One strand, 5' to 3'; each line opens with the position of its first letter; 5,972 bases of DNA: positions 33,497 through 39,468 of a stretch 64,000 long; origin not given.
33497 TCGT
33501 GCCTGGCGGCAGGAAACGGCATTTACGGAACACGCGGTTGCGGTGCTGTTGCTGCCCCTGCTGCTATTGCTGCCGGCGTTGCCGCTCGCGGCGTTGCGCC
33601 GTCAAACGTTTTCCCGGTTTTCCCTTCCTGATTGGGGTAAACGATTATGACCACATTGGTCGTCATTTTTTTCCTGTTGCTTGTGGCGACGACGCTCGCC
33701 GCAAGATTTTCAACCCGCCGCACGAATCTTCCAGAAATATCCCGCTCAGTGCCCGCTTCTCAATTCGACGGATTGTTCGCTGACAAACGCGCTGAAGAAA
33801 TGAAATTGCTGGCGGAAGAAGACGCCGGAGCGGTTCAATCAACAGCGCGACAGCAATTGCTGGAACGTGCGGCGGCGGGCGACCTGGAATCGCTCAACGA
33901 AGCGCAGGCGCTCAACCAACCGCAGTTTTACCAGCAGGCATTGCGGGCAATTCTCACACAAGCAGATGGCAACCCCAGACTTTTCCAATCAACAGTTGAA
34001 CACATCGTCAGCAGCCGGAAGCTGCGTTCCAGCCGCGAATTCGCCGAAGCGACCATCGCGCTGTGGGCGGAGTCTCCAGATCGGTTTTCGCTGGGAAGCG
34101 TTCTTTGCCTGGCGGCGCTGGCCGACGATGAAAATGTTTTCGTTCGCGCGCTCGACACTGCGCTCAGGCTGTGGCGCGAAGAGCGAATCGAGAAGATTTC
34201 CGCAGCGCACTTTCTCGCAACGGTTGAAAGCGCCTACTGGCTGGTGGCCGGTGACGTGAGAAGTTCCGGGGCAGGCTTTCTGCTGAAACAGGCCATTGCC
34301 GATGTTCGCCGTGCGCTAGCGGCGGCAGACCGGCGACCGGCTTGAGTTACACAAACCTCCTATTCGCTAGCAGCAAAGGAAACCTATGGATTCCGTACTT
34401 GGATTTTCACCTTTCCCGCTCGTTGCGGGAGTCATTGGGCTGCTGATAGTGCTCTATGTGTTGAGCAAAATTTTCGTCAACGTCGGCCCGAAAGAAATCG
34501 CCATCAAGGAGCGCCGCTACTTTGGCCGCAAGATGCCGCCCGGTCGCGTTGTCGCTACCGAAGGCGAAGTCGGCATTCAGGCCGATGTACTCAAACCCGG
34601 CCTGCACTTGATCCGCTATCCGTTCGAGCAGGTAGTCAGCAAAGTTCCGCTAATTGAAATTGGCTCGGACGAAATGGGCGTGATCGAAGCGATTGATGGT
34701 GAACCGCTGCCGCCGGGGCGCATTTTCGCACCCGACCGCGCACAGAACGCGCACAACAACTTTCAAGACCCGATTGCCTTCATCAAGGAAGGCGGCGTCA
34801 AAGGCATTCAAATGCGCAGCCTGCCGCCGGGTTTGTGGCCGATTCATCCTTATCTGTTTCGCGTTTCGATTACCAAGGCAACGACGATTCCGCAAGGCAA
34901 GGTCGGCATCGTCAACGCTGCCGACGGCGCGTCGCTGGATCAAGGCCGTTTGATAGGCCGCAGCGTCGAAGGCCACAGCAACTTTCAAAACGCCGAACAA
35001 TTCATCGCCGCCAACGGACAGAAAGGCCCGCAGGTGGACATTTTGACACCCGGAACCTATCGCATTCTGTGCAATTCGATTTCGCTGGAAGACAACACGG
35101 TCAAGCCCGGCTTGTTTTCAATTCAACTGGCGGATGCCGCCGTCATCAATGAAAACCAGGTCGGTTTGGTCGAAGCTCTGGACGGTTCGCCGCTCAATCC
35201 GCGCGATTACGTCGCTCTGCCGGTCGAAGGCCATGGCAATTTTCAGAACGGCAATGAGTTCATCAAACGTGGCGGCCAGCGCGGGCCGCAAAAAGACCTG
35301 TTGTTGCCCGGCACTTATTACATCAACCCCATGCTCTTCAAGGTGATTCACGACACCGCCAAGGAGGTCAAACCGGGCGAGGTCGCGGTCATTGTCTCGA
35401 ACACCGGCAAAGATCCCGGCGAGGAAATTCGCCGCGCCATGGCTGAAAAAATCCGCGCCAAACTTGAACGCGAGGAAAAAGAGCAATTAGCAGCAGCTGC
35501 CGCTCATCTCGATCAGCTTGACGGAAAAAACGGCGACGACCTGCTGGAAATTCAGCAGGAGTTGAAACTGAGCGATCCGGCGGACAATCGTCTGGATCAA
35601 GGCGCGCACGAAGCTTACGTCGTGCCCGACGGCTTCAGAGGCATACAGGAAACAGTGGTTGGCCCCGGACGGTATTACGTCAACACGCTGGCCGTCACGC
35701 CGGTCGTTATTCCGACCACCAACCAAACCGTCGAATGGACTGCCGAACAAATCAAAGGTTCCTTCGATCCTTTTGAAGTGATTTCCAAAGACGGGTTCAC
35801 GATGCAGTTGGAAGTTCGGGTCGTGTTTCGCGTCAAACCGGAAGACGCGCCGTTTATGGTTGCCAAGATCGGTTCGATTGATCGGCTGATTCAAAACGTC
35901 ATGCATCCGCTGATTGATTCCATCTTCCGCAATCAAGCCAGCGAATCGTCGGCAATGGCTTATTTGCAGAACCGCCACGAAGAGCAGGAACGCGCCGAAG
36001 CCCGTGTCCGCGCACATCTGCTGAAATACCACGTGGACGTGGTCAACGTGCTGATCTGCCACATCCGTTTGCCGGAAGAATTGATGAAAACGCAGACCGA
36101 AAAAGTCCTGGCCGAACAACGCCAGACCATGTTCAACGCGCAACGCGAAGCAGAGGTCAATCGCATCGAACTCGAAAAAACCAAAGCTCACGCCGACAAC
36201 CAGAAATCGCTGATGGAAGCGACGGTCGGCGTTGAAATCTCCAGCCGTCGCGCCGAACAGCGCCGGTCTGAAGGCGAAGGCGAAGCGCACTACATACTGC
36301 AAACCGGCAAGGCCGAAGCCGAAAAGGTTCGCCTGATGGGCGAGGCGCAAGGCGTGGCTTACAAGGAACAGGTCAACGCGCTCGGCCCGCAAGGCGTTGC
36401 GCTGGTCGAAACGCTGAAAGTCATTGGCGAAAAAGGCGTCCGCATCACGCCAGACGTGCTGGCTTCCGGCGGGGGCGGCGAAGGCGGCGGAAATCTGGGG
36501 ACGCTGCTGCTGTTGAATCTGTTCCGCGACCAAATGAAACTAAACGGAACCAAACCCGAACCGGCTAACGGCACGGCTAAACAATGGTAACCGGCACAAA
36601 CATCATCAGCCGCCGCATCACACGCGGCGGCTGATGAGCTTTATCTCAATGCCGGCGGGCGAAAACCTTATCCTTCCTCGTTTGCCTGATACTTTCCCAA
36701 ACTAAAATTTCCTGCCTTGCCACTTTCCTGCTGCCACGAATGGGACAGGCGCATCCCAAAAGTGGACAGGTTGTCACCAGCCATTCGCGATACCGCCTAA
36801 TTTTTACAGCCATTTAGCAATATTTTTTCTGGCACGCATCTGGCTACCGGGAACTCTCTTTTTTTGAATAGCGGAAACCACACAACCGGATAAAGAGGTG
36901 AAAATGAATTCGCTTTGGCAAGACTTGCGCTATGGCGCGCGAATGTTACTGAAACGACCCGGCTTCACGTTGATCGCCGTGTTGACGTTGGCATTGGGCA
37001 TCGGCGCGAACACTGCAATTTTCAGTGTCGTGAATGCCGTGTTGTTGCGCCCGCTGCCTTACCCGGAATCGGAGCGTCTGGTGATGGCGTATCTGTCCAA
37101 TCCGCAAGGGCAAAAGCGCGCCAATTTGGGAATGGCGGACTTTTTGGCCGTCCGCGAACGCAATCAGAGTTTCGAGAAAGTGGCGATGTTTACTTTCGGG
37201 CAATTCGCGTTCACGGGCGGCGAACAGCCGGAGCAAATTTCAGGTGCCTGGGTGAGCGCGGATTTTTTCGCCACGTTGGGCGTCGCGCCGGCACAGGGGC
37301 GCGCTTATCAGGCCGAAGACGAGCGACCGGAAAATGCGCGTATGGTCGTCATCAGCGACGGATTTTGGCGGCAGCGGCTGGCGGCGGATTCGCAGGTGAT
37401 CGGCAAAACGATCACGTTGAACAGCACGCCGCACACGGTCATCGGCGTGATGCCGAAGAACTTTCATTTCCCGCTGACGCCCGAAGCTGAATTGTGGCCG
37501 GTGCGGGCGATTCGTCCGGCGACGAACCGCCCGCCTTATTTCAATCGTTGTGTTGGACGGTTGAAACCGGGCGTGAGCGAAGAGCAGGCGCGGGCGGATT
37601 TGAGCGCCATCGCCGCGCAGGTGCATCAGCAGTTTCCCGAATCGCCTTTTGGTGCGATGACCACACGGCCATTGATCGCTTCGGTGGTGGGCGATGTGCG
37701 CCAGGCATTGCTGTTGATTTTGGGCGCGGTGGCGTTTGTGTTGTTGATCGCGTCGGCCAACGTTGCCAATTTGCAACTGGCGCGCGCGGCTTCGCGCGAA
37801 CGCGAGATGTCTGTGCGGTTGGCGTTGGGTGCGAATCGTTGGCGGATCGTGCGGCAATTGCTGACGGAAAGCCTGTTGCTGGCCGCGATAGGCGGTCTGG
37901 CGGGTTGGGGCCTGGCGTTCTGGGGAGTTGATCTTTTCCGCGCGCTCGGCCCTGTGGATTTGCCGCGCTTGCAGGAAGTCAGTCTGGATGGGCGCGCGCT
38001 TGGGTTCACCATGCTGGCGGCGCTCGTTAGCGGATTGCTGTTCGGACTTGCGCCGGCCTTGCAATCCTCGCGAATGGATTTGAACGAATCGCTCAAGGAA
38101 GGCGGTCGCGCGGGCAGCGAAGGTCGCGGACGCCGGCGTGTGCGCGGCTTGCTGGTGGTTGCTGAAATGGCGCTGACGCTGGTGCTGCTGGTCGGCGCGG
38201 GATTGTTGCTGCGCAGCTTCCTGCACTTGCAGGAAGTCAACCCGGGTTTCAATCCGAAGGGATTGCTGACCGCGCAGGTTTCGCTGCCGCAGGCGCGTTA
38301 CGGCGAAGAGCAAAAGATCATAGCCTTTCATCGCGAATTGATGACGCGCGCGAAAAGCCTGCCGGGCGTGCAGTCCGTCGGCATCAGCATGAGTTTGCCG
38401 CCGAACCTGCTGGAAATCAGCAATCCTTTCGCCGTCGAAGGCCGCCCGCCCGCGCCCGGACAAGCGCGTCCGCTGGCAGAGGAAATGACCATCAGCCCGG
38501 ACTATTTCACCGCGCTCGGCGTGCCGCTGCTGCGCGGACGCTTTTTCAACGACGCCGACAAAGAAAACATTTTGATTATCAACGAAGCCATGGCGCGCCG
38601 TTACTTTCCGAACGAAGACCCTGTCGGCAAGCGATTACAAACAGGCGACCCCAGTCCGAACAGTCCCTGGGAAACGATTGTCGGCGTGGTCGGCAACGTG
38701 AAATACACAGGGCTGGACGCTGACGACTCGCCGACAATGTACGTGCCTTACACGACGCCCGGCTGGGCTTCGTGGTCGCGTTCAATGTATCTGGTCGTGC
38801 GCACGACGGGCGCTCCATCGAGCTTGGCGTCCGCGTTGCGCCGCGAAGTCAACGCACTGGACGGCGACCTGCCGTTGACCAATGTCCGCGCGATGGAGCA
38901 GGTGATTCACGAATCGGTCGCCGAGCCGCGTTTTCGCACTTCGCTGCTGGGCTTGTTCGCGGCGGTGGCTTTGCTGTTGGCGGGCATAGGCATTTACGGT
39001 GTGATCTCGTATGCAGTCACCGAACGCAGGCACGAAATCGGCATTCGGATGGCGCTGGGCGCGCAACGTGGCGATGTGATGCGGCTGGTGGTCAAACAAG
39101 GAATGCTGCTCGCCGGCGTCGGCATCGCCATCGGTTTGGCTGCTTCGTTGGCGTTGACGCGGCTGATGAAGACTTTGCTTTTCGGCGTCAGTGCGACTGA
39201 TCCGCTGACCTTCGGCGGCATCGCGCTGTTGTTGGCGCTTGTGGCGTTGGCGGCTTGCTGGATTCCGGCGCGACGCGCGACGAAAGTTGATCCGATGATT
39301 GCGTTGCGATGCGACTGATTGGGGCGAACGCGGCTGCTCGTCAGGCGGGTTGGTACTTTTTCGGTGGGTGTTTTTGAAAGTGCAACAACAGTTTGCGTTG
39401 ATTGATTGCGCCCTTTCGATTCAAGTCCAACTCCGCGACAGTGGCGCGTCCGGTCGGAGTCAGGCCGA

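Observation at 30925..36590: Dedicated substrate-exosortase operon: VIT-vWA protein, mini-exosortase, EpsI-like protein, flotillin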

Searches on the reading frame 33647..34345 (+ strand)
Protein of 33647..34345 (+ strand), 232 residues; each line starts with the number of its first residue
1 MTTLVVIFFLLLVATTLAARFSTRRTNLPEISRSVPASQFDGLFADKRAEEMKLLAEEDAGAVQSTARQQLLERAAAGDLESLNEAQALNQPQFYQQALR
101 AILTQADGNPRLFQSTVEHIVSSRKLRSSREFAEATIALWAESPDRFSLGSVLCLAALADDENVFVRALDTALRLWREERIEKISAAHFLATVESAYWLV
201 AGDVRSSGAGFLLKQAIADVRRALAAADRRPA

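Call 3: search_protein_families(library=ncbifam, proteins=[window:33647-34345:+], max_evalue=0.1)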
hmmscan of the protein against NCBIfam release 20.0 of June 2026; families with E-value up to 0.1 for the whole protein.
window:33647-34345:+ (232 aa): 0 families

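Call 4: search_protein_families(library=pfam, proteins=[window:33647-34345:+], max_evalue=0.1)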
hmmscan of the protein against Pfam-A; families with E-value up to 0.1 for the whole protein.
window:33647-34345:+ (232 aa): 0 families

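Call 15: find_homologous_proteins(query=window:33647-34342:+, max_evalue=0.001)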
Query window:33647-34342:+ (232 aa): 109 proteins with E <= 0.001 among 8000 candidates.
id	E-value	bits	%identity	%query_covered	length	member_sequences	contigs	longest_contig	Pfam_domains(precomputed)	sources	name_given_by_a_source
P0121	5.0e-126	436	93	100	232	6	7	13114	-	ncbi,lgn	-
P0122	3.4e-91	323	68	100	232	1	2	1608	-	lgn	-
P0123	1.7e-89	317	64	95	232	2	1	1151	-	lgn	-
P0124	2.3e-89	317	67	89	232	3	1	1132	-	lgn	-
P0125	1.1e-87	311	66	100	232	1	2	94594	-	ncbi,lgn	-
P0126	1.3e-87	311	67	93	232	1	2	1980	-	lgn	-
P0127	9.6e-87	308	67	100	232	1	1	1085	-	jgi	jgi:hypothetical protein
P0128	2.9e-86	307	65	95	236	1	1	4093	-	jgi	jgi:hypothetical protein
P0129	1.3e-77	278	60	100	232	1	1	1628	-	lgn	-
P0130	5.3e-76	273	61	100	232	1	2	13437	-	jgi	jgi:hypothetical protein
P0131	2.9e-75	271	60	100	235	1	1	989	-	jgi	jgi:hypothetical protein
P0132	4.4e-75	270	62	100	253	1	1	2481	-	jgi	-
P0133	1.8e-74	268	58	100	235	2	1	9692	-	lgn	-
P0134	6.3e-74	266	56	100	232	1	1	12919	-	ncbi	ncbi:MAG: hypothetical protein ABIU20_00590 [Blastocatellia bacterium]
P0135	7.6e-74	266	59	100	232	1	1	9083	-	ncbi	ncbi:MAG: hypothetical protein ABI977_06020 [Acidobacteriota bacterium]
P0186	7.3e-49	185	49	97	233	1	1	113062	-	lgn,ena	-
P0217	8.1e-39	152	43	100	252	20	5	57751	-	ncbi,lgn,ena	-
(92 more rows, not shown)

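Call 16: find_encoding_contigs(protein=P0125, flank=7000, max_places=2)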
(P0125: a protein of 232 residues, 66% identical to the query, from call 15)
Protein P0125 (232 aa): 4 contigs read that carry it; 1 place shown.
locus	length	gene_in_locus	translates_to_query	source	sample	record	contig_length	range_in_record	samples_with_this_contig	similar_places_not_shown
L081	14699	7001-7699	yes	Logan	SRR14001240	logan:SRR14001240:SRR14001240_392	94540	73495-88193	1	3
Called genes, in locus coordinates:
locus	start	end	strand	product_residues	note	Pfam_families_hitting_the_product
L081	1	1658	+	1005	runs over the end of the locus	PF09586:YfhO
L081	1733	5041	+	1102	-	PF25852:DUF6242_C (faint), PF15902:Sortilin-Vps10 (weak)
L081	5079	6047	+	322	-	PF00532:Peripla_BP_1, PF13407:Peripla_BP_4, PF13377:Peripla_BP_3 (weak)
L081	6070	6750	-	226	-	PF00702:Hydrolase, PF13419:HAD_2, PF13242:Hydrolase_like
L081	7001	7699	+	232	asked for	-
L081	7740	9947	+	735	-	PF01145:Band_7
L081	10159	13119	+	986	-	PF00128:Alpha-amylase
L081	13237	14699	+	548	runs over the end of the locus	PF00128:Alpha-amylase, PF16657:Malt_amylase_C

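Call 17: find_encoding_contigs(protein=P0186, flank=7000, max_places=2)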
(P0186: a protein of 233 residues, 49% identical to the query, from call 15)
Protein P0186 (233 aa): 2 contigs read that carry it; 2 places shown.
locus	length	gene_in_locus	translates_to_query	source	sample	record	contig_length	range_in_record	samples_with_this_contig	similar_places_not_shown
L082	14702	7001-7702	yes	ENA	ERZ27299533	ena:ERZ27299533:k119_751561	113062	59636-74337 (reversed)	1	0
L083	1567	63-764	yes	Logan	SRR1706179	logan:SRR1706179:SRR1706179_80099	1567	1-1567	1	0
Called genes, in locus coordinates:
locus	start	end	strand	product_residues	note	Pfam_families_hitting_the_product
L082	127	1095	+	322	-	PF00174:Oxidored_molyb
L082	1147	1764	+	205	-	PF01794:Ferric_reduct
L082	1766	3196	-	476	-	PF01565:FAD_binding_4, PF02913:FAD-oxidase_C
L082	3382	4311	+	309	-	PF00582:Usp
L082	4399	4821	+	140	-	PF01243:PNPOx_N, PF12900:Pyridox_ox_2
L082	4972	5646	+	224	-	PF00877:NLPC_P60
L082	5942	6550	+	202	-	PF00877:NLPC_P60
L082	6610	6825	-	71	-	PF21838:DUF6897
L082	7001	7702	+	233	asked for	-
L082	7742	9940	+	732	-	PF01145:Band_7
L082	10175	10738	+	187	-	-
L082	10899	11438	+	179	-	-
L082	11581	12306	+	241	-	PF07947:YhhN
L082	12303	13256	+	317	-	PF00561:Abhydrolase_1, PF12146:Hydrolase_4, PF12697:Abhydrolase_6, PF00326:Peptidase_S9 (faint)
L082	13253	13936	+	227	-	-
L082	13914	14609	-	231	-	PF02678:Pirin, PF07883:Cupin_2 (faint), PF17954:Pirin_C_2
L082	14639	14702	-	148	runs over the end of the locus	PF07681:DoxX, PF04173:DoxD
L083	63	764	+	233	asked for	-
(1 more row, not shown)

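Call 18: find_encoding_contigs(protein=P0217, flank=7000, max_places=2)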
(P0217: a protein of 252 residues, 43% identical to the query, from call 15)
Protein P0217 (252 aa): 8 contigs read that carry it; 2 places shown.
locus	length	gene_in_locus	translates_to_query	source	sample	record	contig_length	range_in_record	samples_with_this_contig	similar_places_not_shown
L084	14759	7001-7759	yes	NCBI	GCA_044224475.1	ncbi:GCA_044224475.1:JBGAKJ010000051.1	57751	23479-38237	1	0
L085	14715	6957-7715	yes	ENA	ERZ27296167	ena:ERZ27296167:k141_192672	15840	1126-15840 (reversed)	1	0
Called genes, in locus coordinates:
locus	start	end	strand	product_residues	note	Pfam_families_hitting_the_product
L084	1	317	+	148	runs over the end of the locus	-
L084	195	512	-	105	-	PF02036:SCP2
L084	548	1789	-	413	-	PF14486:DUF4432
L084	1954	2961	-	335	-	PF16884:ADH_N_2, PF00107:ADH_zinc_N, PF13602:ADH_zinc_N_2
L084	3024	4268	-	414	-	PF06738:ThrE, PF12821:ThrE_2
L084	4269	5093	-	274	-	PF27457:RNase_HII_N (weak), PF01351:RNase_HII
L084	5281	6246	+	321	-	PF00174:Oxidored_molyb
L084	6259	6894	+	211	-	PF01794:Ferric_reduct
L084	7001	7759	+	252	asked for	-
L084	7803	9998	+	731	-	PF01145:Band_7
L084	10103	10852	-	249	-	PF02777:Sod_Fe_C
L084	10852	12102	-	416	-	PF25917:BSH_RND (weak), PF25919:BSH_CusB, PF25973:BSH_CzcB (weak), PF25954:Beta-barrel_RND_2, PF25989:YknX_C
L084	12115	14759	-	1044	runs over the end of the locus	PF00873:ACR_tran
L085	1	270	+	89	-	?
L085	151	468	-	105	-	PF02036:SCP2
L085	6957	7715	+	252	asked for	-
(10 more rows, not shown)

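Call 31: predict_structure(alignment_id=A2)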
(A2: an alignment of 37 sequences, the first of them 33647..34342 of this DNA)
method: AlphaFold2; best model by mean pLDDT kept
length: 232 residues; sequences in the alignment: 37
mean_pLDDT: 88.2   pTM: 0.72
mean pLDDT of the five models: 88.2, 87.4, 87.3, 86.9, 85.2
residues with pLDDT >= 90: 168; 70-90: 34; 50-70: 17; < 50: 13
segments of 3 or more residues with pLDDT < 50: 25-36
pLDDT, mean of each block of 10 residues (from residue 1): 75 76 48 49 81 91 94 97 97 97 92 97 95 97 94 98 98 95 91 98 96 98 85 51
secondary structure, 60 per line:
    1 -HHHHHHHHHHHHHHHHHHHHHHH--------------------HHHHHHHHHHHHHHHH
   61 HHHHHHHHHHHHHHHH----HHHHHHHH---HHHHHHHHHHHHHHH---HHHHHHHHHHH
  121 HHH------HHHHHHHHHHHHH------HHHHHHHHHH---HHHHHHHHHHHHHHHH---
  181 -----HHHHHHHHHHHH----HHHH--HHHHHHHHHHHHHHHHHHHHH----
elements in order: H2-24 H45-76 H81-88 H92-106 H110-123 H130-142 H149-158 H162-177 H186-197 H202-205 H208-228

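Call 66: search_protein_families(library=padloc, proteins=[window:33647-34342:+], max_evalue=0.01)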
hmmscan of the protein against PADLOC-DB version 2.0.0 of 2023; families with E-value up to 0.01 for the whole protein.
window:33647-34342:+ (232 aa): 0 families

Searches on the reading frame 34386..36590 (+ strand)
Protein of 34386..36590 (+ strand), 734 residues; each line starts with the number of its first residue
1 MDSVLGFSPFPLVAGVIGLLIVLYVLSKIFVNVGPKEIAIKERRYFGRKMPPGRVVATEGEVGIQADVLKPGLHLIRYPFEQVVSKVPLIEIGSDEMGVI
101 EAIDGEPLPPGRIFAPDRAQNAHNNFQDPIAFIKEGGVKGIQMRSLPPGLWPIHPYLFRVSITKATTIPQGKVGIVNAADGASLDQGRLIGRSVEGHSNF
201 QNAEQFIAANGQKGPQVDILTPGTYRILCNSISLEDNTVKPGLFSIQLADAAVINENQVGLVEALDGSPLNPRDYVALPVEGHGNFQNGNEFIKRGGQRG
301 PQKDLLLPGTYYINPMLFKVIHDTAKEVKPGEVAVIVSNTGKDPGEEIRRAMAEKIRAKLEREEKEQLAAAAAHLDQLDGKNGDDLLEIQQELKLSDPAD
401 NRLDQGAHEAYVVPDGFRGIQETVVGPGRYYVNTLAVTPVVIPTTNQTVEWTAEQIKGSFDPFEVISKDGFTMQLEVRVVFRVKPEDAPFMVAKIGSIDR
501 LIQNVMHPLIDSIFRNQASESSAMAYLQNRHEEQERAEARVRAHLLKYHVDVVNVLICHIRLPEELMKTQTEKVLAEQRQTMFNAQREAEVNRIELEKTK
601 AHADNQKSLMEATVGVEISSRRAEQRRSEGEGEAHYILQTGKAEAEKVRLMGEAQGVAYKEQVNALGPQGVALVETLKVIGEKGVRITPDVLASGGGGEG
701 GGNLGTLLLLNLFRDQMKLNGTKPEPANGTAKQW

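Call 3: search_protein_families(library=ncbifam, proteins=[window:34386-36590:+], max_evalue=0.1)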
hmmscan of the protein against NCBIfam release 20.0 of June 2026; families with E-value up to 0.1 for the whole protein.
window:34386-36590:+ (734 aa): 0 families

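Call 4: search_protein_families(library=pfam, proteins=[window:34386-36590:+], max_evalue=0.1)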
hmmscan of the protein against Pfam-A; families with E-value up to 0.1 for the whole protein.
window:34386-36590:+ (734 aa): 2 families
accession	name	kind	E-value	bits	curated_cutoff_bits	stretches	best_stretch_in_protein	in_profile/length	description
PF01145.31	Band_7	-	3.8e-24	86.1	23.6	1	418-591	15-169/176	SPFH domain / Band 7 family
PF04054.21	Not1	-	0.069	12.5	22.7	0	469-570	148-245/372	CCR4-Not complex component, Not1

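Call 49: search_solved_structures(query=window:34386-36587:+, max_evalue=0.01)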
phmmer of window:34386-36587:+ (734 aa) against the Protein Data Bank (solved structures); distinct sequences matched with E-value up to 0.01: 0.

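Call 66: search_protein_families(library=padloc, proteins=[window:34386-36587:+], max_evalue=0.01)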
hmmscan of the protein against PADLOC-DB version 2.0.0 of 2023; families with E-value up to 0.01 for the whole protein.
window:34386-36587:+ (734 aa): 0 families

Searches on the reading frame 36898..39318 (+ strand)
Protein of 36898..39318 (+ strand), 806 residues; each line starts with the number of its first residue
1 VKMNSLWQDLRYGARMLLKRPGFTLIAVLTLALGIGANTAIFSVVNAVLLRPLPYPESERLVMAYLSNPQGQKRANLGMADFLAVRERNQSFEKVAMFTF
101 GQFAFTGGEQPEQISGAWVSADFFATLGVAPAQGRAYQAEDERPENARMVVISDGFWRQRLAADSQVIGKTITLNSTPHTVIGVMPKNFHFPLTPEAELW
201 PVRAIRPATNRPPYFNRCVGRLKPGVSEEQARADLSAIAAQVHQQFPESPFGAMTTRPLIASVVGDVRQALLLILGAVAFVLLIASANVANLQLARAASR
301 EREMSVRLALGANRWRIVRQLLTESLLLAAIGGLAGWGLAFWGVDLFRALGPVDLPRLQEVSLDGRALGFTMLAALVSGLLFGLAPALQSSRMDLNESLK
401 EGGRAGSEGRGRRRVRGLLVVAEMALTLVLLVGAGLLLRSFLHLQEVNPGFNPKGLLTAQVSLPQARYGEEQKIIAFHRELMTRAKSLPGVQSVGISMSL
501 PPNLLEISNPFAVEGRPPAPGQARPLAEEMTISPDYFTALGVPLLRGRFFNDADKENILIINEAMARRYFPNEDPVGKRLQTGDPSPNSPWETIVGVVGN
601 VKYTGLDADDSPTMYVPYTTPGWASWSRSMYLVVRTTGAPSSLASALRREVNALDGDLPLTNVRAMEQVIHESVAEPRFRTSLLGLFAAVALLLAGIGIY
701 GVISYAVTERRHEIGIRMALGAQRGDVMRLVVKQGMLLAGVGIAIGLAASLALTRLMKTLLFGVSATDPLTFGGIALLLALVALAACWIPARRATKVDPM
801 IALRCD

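Call 55: search_protein_families(library=ncbifam, proteins=[window:36898-39318:+], max_evalue=1e-10)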
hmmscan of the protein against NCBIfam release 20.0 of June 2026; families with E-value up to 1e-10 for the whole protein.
window:36898-39318:+ (806 aa): 2 families
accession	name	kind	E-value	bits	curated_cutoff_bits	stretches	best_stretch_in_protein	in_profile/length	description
TIGR03434.1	ADOP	subfamily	0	1033.3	622.3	1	6-806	1-803/803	ADOP family duplicated permease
NF007826.0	PRK10535.1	equivalog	2.1e-45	155.2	966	2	530-803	370-645/648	macrolide ABC transporter ATP-binding protein/permease MacB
